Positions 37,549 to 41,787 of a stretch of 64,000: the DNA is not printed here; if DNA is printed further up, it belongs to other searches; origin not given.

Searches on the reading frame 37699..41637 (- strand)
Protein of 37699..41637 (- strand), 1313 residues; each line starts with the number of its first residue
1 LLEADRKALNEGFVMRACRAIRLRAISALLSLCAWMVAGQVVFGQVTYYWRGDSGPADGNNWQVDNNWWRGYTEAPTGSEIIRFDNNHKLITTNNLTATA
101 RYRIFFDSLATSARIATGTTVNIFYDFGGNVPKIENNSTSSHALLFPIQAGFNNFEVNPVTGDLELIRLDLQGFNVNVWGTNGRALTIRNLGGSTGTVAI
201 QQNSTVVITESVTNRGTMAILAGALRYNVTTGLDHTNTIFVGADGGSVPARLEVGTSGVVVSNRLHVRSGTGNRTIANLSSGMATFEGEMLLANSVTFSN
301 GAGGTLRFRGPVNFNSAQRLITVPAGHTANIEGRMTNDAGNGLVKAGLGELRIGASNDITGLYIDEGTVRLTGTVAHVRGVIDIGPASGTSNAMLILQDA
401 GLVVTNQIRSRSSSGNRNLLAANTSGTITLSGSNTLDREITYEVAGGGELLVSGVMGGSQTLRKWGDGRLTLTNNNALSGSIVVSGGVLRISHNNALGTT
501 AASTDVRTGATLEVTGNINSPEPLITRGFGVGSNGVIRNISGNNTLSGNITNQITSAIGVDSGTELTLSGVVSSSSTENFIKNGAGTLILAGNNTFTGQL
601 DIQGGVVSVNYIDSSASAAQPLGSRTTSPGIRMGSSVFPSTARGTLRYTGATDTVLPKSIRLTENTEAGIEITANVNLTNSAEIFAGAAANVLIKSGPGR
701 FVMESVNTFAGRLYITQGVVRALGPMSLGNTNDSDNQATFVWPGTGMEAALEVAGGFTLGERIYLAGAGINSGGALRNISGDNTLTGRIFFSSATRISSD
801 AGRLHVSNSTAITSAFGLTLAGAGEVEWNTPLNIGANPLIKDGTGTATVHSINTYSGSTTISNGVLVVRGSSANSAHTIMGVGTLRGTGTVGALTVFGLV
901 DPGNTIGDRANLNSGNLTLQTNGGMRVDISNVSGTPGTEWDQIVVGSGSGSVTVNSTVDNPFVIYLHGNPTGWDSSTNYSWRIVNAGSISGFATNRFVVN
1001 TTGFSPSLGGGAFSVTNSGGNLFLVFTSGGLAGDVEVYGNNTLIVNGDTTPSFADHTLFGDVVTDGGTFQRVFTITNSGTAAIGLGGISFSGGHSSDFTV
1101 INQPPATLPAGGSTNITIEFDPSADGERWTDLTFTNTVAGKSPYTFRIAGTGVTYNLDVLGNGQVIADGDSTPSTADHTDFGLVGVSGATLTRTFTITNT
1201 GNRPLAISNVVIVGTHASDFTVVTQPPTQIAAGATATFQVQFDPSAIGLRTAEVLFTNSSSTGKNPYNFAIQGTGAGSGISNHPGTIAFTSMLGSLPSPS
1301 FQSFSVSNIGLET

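Call 10: search_protein_families(library=pfam, proteins=[window:37699-41637:-], max_evalue=0.01)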
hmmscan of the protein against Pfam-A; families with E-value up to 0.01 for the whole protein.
window:37699-41637:- (1313 aa): 7 families
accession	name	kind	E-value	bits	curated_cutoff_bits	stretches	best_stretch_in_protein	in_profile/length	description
PF12951.13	PATR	-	3e-28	98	27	3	580-609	1-30/30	Passenger-associated-transport-repeat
PF07610.17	DUF1573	-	9.9e-16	58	26.1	2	1177-1270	6-93/98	Protein of unknown function (DUF1573)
PF22544.2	HYDIN_VesB_CFA65-like_Ig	-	1.1e-15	58.1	25.5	2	1177-1273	8-99/100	HYDIN/CFA65/VesB-like, Ig-like domain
PF22073.2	Cep192_D4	-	1.8e-08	35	35.5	1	1178-1275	10-111/112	Cep192 domain 4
PF15780.11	ASH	-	2.5e-06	28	27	0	1180-1259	15-91/98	Abnormal spindle-like microcephaly-assoc'd, ASPM-SPD-2-Hydin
PF24771.2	Ig_CFAP74_1st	-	7.4e-06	26.7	29.2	0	1172-1246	4-74/97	CFAP74 first Ig-like domain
PF24507.1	Ig_CFAP65_4th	-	0.00021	22.1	27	0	1095-1152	22-76/76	CFAP65, fourth Ig-like domain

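Call 33: search_protein_families(library=ncbifam, proteins=[window:37699-41637:-], max_evalue=0.01)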
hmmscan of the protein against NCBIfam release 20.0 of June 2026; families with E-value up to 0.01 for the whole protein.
window:37699-41637:- (1313 aa): 4 families
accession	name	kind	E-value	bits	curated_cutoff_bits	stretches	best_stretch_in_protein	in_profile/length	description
NF012200.0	choice_anch_D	domain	7.1e-39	132.7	45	2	1157-1261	3-106/108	choice-of-anchor D domain-containing protein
TIGR02601.1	autotrns_rpt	repeat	8.2e-29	99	19.85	4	579-610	1-32/32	beta strand repeat protein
NF051851.1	AtpSerPepEprS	equivalog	2.4e-09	35.8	1700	2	838-946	451-552/988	autotransporter serine peptidase EprS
NF041425.1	OS_HP2_seleno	subfamily_domain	2.7e-06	27.6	100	0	1186-1252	12-73/98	OS_HP2 family (seleno)protein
